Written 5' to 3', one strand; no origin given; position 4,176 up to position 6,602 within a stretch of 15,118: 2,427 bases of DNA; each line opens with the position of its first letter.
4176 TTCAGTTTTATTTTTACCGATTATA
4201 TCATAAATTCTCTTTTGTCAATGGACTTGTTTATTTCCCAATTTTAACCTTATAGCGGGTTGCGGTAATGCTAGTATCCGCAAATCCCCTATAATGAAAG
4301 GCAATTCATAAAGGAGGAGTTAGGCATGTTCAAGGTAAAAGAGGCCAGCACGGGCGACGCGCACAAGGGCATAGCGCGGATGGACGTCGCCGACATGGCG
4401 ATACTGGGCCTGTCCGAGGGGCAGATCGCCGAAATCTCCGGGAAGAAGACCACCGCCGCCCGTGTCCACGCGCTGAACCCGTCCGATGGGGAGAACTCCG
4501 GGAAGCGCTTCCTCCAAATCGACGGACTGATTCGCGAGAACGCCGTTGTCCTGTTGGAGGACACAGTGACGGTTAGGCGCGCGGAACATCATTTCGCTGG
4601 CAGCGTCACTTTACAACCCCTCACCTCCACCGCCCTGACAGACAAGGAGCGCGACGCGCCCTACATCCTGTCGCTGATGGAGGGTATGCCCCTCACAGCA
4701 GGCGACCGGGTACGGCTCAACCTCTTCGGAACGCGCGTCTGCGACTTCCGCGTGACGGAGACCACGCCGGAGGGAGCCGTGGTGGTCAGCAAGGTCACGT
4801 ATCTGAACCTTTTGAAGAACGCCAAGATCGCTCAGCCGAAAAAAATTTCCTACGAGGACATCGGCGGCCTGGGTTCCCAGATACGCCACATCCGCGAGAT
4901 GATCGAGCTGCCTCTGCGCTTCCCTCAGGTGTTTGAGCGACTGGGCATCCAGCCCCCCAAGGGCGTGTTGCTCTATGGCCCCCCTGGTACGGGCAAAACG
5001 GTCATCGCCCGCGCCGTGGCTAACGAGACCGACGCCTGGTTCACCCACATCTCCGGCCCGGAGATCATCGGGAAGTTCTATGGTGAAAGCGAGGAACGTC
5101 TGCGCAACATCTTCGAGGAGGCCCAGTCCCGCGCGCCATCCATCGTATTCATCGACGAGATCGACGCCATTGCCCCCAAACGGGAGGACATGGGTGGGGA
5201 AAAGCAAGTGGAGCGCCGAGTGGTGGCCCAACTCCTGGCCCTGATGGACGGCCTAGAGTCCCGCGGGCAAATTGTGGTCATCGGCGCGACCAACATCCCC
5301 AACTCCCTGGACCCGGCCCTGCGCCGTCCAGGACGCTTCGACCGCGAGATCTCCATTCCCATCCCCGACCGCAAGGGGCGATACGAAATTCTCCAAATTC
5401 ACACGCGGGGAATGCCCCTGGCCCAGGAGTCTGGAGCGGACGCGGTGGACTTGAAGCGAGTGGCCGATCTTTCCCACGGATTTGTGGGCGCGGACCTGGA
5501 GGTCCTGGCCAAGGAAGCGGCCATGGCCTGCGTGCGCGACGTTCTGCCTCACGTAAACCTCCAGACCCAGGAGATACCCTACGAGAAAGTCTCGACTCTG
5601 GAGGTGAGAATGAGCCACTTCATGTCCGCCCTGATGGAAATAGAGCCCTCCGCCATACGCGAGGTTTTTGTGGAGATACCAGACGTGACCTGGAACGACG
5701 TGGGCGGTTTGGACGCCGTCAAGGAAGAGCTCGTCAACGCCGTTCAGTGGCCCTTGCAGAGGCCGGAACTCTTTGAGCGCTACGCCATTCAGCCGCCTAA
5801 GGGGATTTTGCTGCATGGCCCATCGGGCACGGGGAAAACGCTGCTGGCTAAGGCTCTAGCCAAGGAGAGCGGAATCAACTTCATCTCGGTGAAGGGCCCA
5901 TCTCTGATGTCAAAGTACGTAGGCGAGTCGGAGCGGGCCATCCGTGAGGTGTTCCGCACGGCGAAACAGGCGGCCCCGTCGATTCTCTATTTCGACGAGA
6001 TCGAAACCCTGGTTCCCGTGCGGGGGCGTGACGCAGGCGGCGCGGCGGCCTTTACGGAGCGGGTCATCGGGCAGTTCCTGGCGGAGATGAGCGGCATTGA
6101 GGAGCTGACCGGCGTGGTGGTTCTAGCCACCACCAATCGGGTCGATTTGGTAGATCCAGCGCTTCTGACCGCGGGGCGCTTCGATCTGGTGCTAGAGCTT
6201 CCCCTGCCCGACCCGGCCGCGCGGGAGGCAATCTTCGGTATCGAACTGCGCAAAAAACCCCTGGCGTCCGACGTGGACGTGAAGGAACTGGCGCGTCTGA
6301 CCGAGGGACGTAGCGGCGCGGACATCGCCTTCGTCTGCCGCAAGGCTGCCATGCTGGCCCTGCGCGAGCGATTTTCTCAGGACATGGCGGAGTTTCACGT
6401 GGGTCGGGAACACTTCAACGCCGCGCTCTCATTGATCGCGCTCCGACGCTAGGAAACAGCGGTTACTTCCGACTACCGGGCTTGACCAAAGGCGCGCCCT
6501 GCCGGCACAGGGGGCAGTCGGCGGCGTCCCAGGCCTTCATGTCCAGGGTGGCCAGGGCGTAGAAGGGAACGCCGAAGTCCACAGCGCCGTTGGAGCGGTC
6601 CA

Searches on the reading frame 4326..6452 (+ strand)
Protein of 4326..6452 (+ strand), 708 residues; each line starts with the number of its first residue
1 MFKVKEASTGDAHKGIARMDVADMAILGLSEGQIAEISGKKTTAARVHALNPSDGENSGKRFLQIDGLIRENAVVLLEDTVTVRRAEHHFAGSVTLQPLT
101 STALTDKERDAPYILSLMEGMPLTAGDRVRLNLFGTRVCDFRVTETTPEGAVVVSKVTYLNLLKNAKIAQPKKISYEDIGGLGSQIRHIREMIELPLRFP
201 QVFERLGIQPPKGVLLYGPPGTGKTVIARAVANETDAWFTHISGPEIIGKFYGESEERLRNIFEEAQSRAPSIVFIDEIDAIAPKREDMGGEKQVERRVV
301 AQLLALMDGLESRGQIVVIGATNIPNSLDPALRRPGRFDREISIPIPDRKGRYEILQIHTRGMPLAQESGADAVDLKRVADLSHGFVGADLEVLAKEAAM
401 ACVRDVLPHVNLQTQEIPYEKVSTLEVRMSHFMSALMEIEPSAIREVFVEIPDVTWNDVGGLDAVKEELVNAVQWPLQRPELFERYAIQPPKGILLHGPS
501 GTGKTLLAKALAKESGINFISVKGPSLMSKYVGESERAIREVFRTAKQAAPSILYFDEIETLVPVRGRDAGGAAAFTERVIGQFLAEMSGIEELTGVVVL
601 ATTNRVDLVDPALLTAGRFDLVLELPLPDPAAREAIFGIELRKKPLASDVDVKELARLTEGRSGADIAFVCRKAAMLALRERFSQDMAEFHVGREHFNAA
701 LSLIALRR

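Call 10: find_encoding_contigs(protein=window:4326-6452:+, flank=6000, max_places=10)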
Protein window:4326-6452:+ (708 aa): no gene with exactly this product is on record in the collection.
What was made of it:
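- Tried and rejected: The window's own CDC48 protein could not be found by exact look-up (call 10).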

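Call 12: find_related_loci(query=window:4326-6452:+, collection=genome_contigs, flank=6000)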
Query window:4326-6452:+ (708 aa) in genome_contigs; peptide patterns used: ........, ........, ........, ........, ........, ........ (x = any residue, [..] = any of these).
505 stretches matched a pattern; 323 encode a relative of the query (tblastn E <= 1e-3); the best 80 are kept; 80 distinct loci.
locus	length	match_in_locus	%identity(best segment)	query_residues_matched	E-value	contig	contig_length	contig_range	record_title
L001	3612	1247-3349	90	1-701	0e+0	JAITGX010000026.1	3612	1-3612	MAG: Synergistaceae bacterium isolate Pc512_bin33 k119_2430063, whole genome shotgun sequence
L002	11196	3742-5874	84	1-708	0e+0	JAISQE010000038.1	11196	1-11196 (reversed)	MAG: Synergistaceae bacterium isolate Kf353_bin122 k119_5694199, whole genome shotgun sequence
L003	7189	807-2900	86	1-707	0e+0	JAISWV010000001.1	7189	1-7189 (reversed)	MAG: Synergistaceae bacterium isolate Nc350_bin149 k119_442630, whole genome shotgun sequence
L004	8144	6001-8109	84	1-708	0e+0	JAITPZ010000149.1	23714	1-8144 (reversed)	MAG: Synergistaceae bacterium isolate Pq454_bin48 k119_1859105, whole genome shotgun sequence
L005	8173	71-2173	85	1-701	0e+0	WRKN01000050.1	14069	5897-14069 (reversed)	MAG: Synergistaceae bacterium isolate Th196P3bin106 Ga0099364_10008863, whole genome shotgun sequence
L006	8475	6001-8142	82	1-708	0e+0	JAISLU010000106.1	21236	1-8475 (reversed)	MAG: Synergistaceae bacterium isolate Im510_bin125 k119_1806720, whole genome shotgun sequence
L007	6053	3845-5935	85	1-698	0e+0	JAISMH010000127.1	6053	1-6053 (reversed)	MAG: Synergistaceae bacterium isolate Im510_bin23 k119_194526, whole genome shotgun sequence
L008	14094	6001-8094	80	1-702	0e+0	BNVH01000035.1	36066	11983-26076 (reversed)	Synergistales bacterium MS502-76 DNA, sequence035, whole genome shotgun sequence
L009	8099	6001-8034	77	1-686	0e+0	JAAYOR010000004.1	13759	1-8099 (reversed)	MAG: Fretibacterium sp. isolate AS21ysBPME_7 4996_AS21, whole genome shotgun sequence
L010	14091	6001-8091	72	1-701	0e+0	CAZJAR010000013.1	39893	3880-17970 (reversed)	MAG TPA_asm: uncultured Synergistaceae bacterium isolate SRP294416_co1_386 genome assembly, contig: NODE_1597_length_398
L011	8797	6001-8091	72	1-701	0e+0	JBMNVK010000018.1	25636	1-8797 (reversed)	MAG: Aminivibrio sp. isolate SBF912SR4HQ0023 scaffold_3565_c1, whole genome shotgun sequence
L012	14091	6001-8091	72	1-701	0e+0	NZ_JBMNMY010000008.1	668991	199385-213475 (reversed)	MAG: Aminivibrio sp. isolate SBF912LR0HQ0056 contig_31019, whole genome shotgun sequence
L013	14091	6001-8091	72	1-701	0e+0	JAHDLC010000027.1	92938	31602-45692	MAG: Synergistaceae bacterium isolate LM3-B4.3 k141_95679, whole genome shotgun sequence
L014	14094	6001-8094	72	1-701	0e+0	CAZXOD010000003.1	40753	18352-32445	MAG TPA_asm: uncultured Synergistaceae bacterium isolate binchicken_co45_692 genome assembly, contig: NODE_1308_length_4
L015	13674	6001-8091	72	1-701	0e+0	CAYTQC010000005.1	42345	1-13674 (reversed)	MAG TPA_asm: uncultured Synergistaceae bacterium isolate SRP192927_co6_453 genome assembly, contig: NODE_1406_length_423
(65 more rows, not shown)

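Call 14: search_protein_families(library=pfam, proteins=[window:4326-6452:+], max_evalue=0.001)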
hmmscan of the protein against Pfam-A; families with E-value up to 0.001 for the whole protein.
window:4326-6452:+ (708 aa): 39 families (the best 25 are shown)
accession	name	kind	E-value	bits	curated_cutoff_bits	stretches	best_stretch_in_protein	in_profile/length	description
PF00004.35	AAA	-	5.1e-87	289.4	21.2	2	214-345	1-130/131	ATPase family associated with various cellular activities (AAA)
PF17862.7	AAA_lid_3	-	1.5e-27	95.2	27.2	2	649-685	1-37/45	AAA+ lid domain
PF02359.24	CDC48_N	-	8.7e-18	64.7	35.1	1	2-87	2-84/85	Cell division protein 48 (CDC48), N-terminal domain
PF13191.12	AAA_16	-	6.7e-16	59.7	32.6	2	203-318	16-136/167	AAA ATPase domain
PF05496.18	RuvB_N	-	5.5e-14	52.7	27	1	213-288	35-102/159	Holliday junction DNA helicase RuvB P-loop domain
PF13401.12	AAA_22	-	1.5e-11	45.1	27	0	494-529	8-46/130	AAA domain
PF13671.12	AAA_33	-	5.3e-11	43.4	27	2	494-540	2-46/143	AAA domain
PF06068.19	TIP49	-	1.5e-10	41.2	23.8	1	492-546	51-106/347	TIP49 P-loop domain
PF07724.20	AAA_2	-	3.8e-10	40.5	27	0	215-309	7-101/166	AAA domain (Cdc48 subfamily)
PF13173.12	AAA_14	-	8.4e-09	36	27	0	494-561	5-73/129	AAA domain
PF07728.20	AAA_5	-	1.4e-08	35.3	22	0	213-252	1-47/139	AAA domain (dynein-related subfamily)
PF13521.12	AAA_28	-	6.8e-08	33.3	27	0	494-520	2-28/164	AAA domain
PF02933.23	CDC48_2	-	1.4e-07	31.5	22.4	1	111-162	7-57/64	Cell division protein 48 (CDC48), domain 2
PF02367.23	TsaE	-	4.3e-07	30.4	26.6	0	488-532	18-63/128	Threonylcarbamoyl adenosine biosynthesis protein TsaE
PF13238.12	AAA_18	-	5.2e-07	30.6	29.4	0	494-522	1-31/128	AAA domain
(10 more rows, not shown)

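Call 21: find_homologous_proteins(query=window:4326-6452:+, max_evalue=1e-100)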
Query window:4326-6452:+ (708 aa): 8000 proteins with E <= 1e-100 among 8000 candidates; the best 120 are listed.
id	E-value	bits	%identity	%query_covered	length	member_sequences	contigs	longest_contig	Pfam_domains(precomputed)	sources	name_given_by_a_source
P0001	0.0e+0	1555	100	100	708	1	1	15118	PF13173.13,PF06068.20,PF02359.25,PF13671.13,PF00004.36,PF13401.13,PF13238.13,PF05496.19,PF17862.8,PF07728.21,PF13191.13,PF01695.24,PF00158.33,PF02933.24,PF07724.21,PF24883.3,PF12775.14,PF02367.24,PF13521.13,PF00910.29,PF01078.28,PF25199.2,PF20720.4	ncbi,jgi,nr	ncbi:MAG: CDC48 family AAA ATPase [Synergistaceae bacterium]|jgi:transitional endoplasmic reticulum 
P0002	0.0e+0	1393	90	99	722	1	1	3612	PF13173.13,PF06068.20,PF02359.25,PF13671.13,PF00004.36,PF13401.13,PF13238.13,PF05496.19,PF17862.8,PF07728.21,PF13191.13,PF01695.24,PF00158.33,PF02933.24,PF07724.21,PF24883.3,PF12775.14,PF02367.24,PF13521.13,PF00910.29,PF20720.4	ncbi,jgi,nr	ncbi:MAG: CDC48 family AAA ATPase [Synergistaceae bacterium]|jgi:transitional endoplasmic reticulum 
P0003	0.0e+0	1343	86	99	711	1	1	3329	PF13173.13,PF06068.20,PF02359.25,PF13671.13,PF00004.36,PF13401.13,PF13238.13,PF05496.19,PF17862.8,PF07728.21,PF00931.29,PF13191.13,PF00158.33,PF02933.24,PF07724.21,PF24883.3,PF00005.34,PF02367.24,PF13521.13,PF00910.29,PF20720.4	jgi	-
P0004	0.0e+0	1343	86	99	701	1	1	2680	PF13173.13,PF02359.25,PF13671.13,PF00004.36,PF13401.13,PF13238.13,PF07728.21,PF00931.29,PF13191.13,PF07724.21,PF24883.3,PF13521.13,PF06068.20,PF05496.19,PF17862.8,PF01695.24,PF00158.33,PF02933.24,PF00005.34,PF12775.14,PF02367.24,PF00910.29,PF01078.28,PF20720.4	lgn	-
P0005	0.0e+0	1337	86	99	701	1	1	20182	PF13173.13,PF02359.25,PF13671.13,PF00004.36,PF13401.13,PF13238.13,PF07728.21,PF00931.29,PF13191.13,PF07724.21,PF24883.3,PF13521.13,PF25199.2,PF06068.20,PF05496.19,PF17862.8,PF01695.24,PF00158.33,PF02933.24,PF12775.14,PF02367.24,PF13207.13,PF00910.29,PF01078.28,PF20720.4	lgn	-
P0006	0.0e+0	1337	86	99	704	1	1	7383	PF13173.13,PF02359.25,PF13671.13,PF00004.36,PF13401.13,PF13238.13,PF07728.21,PF00931.29,PF13191.13,PF07724.21,PF24883.3,PF13521.13,PF06068.20,PF05496.19,PF17862.8,PF01695.24,PF00158.33,PF02933.24,PF00005.34,PF12775.14,PF02367.24,PF00910.29,PF01078.28,PF20720.4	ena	-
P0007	0.0e+0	1331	86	100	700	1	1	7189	PF13173.13,PF06068.20,PF02359.25,PF13671.13,PF00004.36,PF13401.13,PF13238.13,PF05496.19,PF17862.8,PF07728.21,PF13191.13,PF01695.24,PF00158.33,PF02933.24,PF07724.21,PF24883.3,PF12775.14,PF02367.24,PF13521.13,PF00910.29,PF01078.28,PF20720.4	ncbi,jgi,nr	ncbi:MAG: CDC48 family AAA ATPase [Synergistaceae bacterium]|jgi:transitional endoplasmic reticulum 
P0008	0.0e+0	1326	84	100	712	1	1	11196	PF13173.13,PF02359.25,PF13671.13,PF00004.36,PF13401.13,PF13238.13,PF07728.21,PF13191.13,PF07724.21,PF13521.13,PF13481.13,PF01057.24,PF06068.20,PF05496.19,PF17862.8,PF01695.24,PF13479.13,PF00158.33,PF02933.24,PF12775.14,PF02367.24,PF13207.13,PF00910.29,PF01078.28,PF20720.4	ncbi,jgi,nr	ncbi:MAG: CDC48 family AAA ATPase [Synergistaceae bacterium]|jgi:transitional endoplasmic reticulum 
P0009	0.0e+0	1318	84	100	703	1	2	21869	PF13173.13,PF02359.25,PF13671.13,PF00004.36,PF13401.13,PF13238.13,PF07728.21,PF13191.13,PF07724.21,PF24883.3,PF13521.13,PF06068.20,PF05496.19,PF17862.8,PF01695.24,PF00158.33,PF02933.24,PF00005.34,PF12775.14,PF02367.24,PF13207.13,PF00910.29,PF01078.28,PF20720.4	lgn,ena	-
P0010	0.0e+0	1317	84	100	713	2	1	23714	PF13173.13,PF06068.20,PF02359.25,PF13671.13,PF00004.36,PF13401.13,PF13238.13,PF05496.19,PF17862.8,PF07728.21,PF13191.13,PF01695.24,PF00158.33,PF02933.24,PF07724.21,PF24883.3,PF12775.14,PF02367.24,PF13521.13,PF00910.29,PF25199.2,PF13481.13,PF20720.4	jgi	jgi:transitional endoplasmic reticulum ATPase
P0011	0.0e+0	1315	84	100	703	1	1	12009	PF13173.13,PF02359.25,PF13671.13,PF00004.36,PF13401.13,PF13238.13,PF07728.21,PF13191.13,PF07724.21,PF24883.3,PF13521.13,PF06068.20,PF05496.19,PF17862.8,PF01695.24,PF00158.33,PF02933.24,PF00005.34,PF12775.14,PF02367.24,PF13207.13,PF00910.29,PF01078.28,PF20720.4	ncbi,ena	-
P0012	0.0e+0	1315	84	100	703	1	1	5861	PF13173.13,PF02359.25,PF13671.13,PF00004.36,PF13401.13,PF13238.13,PF07728.21,PF13191.13,PF07724.21,PF24883.3,PF13521.13,PF06068.20,PF05496.19,PF17862.8,PF01695.24,PF00158.33,PF02933.24,PF00005.34,PF12775.14,PF02367.24,PF13207.13,PF00910.29,PF01078.28,PF20720.4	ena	-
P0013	0.0e+0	1314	85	99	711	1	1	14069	PF13173.13,PF06068.20,PF02359.25,PF13671.13,PF00004.36,PF13401.13,PF13238.13,PF05496.19,PF17862.8,PF07728.21,PF13191.13,PF01695.24,PF00158.33,PF02933.24,PF07724.21,PF24883.3,PF12775.14,PF02367.24,PF13521.13,PF00910.29,PF01078.28,PF13481.13,PF20720.4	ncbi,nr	ncbi:MAG: CDC48 family AAA ATPase [Synergistaceae bacterium]|nr:CDC48 family AAA ATPase [Synergistac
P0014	0.0e+0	1314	85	99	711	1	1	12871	PF13173.13,PF06068.20,PF02359.25,PF13671.13,PF00004.36,PF13401.13,PF13238.13,PF05496.19,PF17862.8,PF07728.21,PF13191.13,PF01695.24,PF00158.33,PF02933.24,PF07724.21,PF24883.3,PF12775.14,PF02367.24,PF13521.13,PF00910.29,PF01078.28,PF13481.13,PF20720.4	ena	-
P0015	0.0e+0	1314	85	99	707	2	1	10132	PF13173.13,PF06068.20,PF02359.25,PF13671.13,PF00004.36,PF13401.13,PF13238.13,PF05496.19,PF17862.8,PF07728.21,PF13191.13,PF01695.24,PF00158.33,PF02933.24,PF07724.21,PF24883.3,PF12775.14,PF02367.24,PF13521.13,PF00910.29,PF25199.2,PF13481.13,PF20720.4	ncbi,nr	ncbi:MAG: CDC48 family AAA ATPase [Synergistaceae bacterium]|nr:CDC48 family AAA ATPase [Synergistac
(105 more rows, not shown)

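Call 63: find_encoding_contigs(protein=P0005, flank=4000, max_places=3)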
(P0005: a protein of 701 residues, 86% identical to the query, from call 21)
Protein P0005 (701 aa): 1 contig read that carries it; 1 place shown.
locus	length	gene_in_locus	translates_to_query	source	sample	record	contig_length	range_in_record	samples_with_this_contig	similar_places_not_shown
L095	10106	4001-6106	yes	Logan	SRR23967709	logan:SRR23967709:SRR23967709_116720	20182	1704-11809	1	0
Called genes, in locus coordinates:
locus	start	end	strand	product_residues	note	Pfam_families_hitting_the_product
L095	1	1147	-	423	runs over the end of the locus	PF07730:HisKA_3, PF02518:HATPase_c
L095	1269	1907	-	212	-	PF00072:Response_reg, PF00196:GerE, PF08281:Sigma70_r4_2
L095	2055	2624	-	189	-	-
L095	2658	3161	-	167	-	PF00383:dCMP_cyt_deam_1, PF14437:MafB19-deam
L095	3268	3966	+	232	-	PF01522:Polysacc_deac_1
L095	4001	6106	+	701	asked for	PF02359:CDC48_N, PF02933:CDC48_2 (weak), PF13191:AAA_16 (weak), PF00004:AAA, PF05496:RuvB_N, PF17862:AAA_lid_3, PF00004:AAA, PF17862:AAA_lid_3, +19 more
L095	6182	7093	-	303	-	PF00989:PAS, PF13188:PAS_8 (weak), PF08448:PAS_4, PF13426:PAS_9, PF00990:GGDEF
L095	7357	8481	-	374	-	PF03977:OAD_beta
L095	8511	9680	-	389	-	PF00465:Fe-ADH, PF13685:Fe-ADH_2, PF25137:ADH_Fe_C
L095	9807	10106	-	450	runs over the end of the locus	PF01554:MatE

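Call 64: find_encoding_contigs(protein=P0006, flank=4000, max_places=3)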
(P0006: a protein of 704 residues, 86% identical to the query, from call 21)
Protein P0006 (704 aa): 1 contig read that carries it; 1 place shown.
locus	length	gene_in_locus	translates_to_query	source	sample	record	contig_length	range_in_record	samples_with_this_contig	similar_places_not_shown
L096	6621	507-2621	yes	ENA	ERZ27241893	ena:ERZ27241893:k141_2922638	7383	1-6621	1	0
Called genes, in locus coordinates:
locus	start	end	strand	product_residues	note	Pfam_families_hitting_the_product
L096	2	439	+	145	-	?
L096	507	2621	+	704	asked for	PF02359:CDC48_N, PF02933:CDC48_2, PF13191:AAA_16 (weak), PF00004:AAA, PF05496:RuvB_N, PF17862:AAA_lid_3, PF00004:AAA, PF17862:AAA_lid_3, +18 more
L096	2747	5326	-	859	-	PF02867:Ribonuc_red_lgC, PF12637:TSCPD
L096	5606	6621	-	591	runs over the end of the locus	?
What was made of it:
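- Closest known: Orphaned gene starts. Same: The locus differs from the ancestral gene order (calls 63, 64).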

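Call 65: find_encoding_contigs(protein=P0004, flank=4000, max_places=3)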
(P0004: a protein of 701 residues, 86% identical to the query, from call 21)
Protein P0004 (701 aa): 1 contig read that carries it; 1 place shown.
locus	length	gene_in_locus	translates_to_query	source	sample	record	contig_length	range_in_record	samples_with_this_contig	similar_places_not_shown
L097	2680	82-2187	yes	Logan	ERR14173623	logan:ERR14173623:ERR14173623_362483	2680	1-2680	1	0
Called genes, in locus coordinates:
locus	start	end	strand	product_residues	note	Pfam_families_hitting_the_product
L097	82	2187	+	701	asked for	PF02359:CDC48_N, PF02933:CDC48_2, PF13191:AAA_16 (weak), PF00004:AAA, PF05496:RuvB_N, PF17862:AAA_lid_3, PF00004:AAA, PF17862:AAA_lid_3, +18 more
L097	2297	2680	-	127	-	?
